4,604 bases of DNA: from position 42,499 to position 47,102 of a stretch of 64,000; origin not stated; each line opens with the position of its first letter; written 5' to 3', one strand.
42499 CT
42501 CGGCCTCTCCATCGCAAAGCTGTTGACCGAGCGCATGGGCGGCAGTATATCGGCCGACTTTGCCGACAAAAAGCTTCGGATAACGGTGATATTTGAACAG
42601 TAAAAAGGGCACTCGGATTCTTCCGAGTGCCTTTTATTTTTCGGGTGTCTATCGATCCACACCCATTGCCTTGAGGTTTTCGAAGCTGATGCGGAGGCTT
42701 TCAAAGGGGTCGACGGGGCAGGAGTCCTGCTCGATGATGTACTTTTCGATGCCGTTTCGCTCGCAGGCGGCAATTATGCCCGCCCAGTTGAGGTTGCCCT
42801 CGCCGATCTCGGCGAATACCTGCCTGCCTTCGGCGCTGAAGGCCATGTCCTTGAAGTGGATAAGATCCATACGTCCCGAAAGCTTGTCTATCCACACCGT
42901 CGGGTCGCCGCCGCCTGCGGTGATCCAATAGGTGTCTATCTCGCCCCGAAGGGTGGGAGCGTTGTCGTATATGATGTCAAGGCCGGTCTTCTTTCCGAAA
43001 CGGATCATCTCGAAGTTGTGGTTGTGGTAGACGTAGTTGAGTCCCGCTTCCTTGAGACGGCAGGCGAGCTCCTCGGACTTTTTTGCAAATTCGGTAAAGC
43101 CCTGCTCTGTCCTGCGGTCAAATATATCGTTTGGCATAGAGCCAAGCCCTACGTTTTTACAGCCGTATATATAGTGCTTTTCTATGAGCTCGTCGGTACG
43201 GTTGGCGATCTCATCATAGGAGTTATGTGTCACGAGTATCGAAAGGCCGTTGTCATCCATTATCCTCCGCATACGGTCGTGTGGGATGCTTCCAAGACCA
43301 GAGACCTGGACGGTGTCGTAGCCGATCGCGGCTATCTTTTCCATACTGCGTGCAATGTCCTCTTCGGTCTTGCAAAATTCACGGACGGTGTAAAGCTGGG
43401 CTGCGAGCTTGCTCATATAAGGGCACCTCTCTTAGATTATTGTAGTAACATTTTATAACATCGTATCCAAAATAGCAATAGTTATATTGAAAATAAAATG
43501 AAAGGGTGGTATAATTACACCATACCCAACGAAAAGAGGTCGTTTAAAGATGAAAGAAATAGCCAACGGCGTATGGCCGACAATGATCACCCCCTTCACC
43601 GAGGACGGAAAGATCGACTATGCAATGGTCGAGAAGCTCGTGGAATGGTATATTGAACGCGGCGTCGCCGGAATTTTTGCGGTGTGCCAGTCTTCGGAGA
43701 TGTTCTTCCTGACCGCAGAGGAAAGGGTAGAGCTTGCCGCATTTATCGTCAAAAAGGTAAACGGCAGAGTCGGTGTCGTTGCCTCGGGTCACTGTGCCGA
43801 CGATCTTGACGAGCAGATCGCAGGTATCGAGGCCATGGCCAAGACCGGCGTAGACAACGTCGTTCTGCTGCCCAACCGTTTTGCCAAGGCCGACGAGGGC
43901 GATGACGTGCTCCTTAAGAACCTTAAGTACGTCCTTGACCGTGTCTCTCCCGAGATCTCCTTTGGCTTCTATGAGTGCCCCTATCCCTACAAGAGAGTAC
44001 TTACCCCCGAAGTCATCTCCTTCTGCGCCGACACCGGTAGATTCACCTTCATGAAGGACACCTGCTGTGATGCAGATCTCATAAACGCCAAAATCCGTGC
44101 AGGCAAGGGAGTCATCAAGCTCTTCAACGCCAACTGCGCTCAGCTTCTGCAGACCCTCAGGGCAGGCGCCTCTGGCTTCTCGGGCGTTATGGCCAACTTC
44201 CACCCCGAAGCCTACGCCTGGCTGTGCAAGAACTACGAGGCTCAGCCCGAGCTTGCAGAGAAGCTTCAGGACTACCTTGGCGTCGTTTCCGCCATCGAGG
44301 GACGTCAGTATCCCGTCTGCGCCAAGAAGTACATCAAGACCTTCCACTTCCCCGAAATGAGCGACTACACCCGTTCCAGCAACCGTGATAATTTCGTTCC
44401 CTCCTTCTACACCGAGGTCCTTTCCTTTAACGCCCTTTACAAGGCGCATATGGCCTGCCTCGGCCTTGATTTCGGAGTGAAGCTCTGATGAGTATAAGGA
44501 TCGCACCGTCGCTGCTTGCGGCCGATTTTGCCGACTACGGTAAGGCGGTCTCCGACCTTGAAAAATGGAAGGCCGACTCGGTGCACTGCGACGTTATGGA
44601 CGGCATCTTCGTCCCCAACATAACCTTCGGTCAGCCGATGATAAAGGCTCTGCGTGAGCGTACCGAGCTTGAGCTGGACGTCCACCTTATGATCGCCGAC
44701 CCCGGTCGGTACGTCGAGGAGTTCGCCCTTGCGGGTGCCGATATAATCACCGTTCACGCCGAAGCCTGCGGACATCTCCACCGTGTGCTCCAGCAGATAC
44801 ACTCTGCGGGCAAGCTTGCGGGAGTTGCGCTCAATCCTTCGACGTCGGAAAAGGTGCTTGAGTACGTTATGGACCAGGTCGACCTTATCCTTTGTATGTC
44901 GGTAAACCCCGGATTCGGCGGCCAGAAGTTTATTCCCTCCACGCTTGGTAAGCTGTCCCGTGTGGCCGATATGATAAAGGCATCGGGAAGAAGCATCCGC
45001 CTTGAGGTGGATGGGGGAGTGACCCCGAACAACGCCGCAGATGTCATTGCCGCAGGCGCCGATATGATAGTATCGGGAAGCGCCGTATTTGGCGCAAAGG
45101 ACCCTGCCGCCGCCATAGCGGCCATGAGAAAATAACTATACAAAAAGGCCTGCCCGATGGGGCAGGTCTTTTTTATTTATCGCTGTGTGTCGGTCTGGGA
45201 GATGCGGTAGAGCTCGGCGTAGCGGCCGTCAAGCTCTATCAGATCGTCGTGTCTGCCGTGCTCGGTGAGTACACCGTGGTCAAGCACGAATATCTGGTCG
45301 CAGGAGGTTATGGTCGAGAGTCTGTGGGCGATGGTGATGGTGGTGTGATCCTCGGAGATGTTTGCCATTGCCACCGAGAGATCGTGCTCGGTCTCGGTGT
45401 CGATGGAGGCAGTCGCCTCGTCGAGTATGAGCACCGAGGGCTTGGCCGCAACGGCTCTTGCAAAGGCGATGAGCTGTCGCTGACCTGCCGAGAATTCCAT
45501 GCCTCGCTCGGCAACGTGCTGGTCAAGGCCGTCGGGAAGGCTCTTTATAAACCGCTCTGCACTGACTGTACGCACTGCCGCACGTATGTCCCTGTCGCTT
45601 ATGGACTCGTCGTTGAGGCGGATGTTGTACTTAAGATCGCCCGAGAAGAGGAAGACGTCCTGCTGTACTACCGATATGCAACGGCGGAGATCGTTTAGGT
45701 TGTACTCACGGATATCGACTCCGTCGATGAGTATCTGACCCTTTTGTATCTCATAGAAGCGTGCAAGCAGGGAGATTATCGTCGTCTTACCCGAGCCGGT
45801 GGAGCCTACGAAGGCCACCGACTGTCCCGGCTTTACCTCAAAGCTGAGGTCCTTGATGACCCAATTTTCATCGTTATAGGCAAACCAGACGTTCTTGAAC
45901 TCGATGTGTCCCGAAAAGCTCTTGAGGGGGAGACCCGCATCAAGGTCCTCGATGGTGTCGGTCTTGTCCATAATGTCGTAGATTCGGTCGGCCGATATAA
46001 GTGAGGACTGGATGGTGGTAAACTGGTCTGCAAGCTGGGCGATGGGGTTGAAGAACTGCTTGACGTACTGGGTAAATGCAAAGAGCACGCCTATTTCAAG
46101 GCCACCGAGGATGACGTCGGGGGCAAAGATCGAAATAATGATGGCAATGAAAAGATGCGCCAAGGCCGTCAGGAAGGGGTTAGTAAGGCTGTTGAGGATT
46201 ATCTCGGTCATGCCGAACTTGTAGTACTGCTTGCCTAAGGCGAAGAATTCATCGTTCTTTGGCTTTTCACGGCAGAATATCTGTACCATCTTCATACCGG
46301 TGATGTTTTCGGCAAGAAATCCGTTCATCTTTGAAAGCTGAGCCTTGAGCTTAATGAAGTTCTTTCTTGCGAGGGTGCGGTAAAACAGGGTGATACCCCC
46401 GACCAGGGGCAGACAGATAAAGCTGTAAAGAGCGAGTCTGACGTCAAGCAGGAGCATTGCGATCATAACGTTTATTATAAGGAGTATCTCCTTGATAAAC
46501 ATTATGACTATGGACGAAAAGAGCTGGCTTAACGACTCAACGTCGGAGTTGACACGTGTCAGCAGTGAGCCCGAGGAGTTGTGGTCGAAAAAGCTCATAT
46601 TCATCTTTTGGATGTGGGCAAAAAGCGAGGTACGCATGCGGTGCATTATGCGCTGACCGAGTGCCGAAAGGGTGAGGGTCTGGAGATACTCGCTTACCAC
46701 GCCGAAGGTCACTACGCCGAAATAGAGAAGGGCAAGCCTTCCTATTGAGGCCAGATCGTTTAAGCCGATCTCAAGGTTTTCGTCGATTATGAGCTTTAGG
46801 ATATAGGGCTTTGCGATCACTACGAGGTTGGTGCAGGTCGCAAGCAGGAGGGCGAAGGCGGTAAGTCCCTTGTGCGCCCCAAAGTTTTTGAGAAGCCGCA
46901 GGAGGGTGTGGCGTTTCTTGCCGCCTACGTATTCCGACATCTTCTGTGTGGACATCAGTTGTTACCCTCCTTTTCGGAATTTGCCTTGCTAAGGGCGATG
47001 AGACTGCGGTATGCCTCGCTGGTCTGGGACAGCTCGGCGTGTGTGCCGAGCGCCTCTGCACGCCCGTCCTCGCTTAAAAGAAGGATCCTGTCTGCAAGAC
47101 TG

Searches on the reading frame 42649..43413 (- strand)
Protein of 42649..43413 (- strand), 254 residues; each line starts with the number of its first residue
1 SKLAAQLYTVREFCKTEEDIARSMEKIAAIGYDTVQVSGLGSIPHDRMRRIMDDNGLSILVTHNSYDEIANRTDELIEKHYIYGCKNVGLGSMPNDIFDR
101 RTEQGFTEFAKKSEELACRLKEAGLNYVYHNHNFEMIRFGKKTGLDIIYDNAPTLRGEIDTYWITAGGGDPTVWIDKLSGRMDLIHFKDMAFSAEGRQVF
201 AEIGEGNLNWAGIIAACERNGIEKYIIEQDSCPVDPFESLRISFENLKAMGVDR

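Call 35: search_protein_families(library=pfam, proteins=[window:42649-43413:-], max_evalue=0.01)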
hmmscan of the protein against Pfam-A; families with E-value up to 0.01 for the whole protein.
window:42649-43413:- (254 aa): 1 family
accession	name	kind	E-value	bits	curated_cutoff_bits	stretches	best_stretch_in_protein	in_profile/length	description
PF01261.30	AP_endonuc_2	-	5e-11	43.2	31.1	1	25-227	2-226/249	Xylose isomerase-like TIM barrel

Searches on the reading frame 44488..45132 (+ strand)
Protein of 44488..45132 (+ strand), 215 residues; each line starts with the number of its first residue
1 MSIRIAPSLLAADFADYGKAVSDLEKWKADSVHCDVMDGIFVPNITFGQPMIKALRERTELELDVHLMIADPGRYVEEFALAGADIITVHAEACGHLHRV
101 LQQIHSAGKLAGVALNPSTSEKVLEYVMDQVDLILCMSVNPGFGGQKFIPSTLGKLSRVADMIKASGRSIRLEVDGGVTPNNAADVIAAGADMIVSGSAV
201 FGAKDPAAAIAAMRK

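Call 53: search_protein_families(library=pfam, proteins=[window:44488-45132:+])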
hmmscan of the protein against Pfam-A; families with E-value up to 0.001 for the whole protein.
window:44488-45132:+ (215 aa): 4 families
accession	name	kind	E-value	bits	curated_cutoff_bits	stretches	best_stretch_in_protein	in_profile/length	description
PF00834.25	Ribul_P_3_epim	-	7.4e-78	260.9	21.1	1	5-201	2-198/198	Ribulose-phosphate 3 epimerase family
PF00215.30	OMPdecase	-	2.6e-08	34.5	27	1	69-212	60-220/221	Orotidine 5'-phosphate decarboxylase / HUMPS family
PF01729.25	QRPTase_C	-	2.5e-06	27.8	23.1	1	88-203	57-161/169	Quinolinate phosphoribosyl transferase, C-terminal domain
PF02581.23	TMP-TENI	-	0.00055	19.8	27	1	89-199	76-179/180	Thiamine monophosphate synthase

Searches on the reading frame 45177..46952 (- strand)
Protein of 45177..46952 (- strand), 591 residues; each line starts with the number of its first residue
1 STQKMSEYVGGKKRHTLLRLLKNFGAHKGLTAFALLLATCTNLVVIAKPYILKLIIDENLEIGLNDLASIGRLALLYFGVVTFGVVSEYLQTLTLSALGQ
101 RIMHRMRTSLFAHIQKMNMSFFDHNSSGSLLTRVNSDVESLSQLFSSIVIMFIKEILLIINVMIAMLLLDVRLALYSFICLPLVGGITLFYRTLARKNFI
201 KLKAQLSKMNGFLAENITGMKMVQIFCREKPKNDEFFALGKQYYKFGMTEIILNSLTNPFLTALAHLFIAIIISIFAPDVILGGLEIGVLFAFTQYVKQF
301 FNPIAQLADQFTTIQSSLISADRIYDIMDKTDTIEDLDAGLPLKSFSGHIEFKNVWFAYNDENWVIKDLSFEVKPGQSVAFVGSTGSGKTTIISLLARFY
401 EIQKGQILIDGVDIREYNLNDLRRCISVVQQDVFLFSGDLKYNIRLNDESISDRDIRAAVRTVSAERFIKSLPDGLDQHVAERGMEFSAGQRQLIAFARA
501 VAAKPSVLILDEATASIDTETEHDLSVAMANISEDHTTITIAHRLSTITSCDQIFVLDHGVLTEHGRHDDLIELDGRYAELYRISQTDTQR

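Call 35: search_protein_families(library=pfam, proteins=[window:45177-46952:-], max_evalue=0.01)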
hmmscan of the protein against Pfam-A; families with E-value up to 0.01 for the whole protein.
window:45177-46952:- (591 aa): 9 families
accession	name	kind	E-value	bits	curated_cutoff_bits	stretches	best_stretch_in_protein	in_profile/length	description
PF00664.28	ABC_membrane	-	1.8e-47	162.7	28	1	33-303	3-273/274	ABC transporter transmembrane region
PF00005.33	ABC_tran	-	3.2e-29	102.7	25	1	367-515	2-137/137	ABC transporter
PF13401.12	AAA_22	-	0.00024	21.9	27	1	377-536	6-113/130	AAA domain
PF00004.35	AAA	-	0.00056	20.8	21.2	1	380-560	2-117/131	ATPase family associated with various cellular activities (AAA)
PF00448.28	SRP54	-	0.0014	18.8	22.7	1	379-414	4-39/196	SRP54-type protein, GTPase domain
PF02463.25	SMC_N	-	0.0014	18.5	40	1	276-555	135-209/220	RecF/RecN/SMC N terminal domain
PF06414.18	Zeta_toxin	-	0.0029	17.5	22.3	1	381-417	21-57/199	Zeta toxin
PF13304.12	AAA_21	-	0.006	17.1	27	0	414-519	177-273/304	AAA domain, putative AbiEii toxin, Type IV TA system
PF03193.22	RsgA_GTPase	-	0.0085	16.4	30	0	328-406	60-136/174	RsgA GTPase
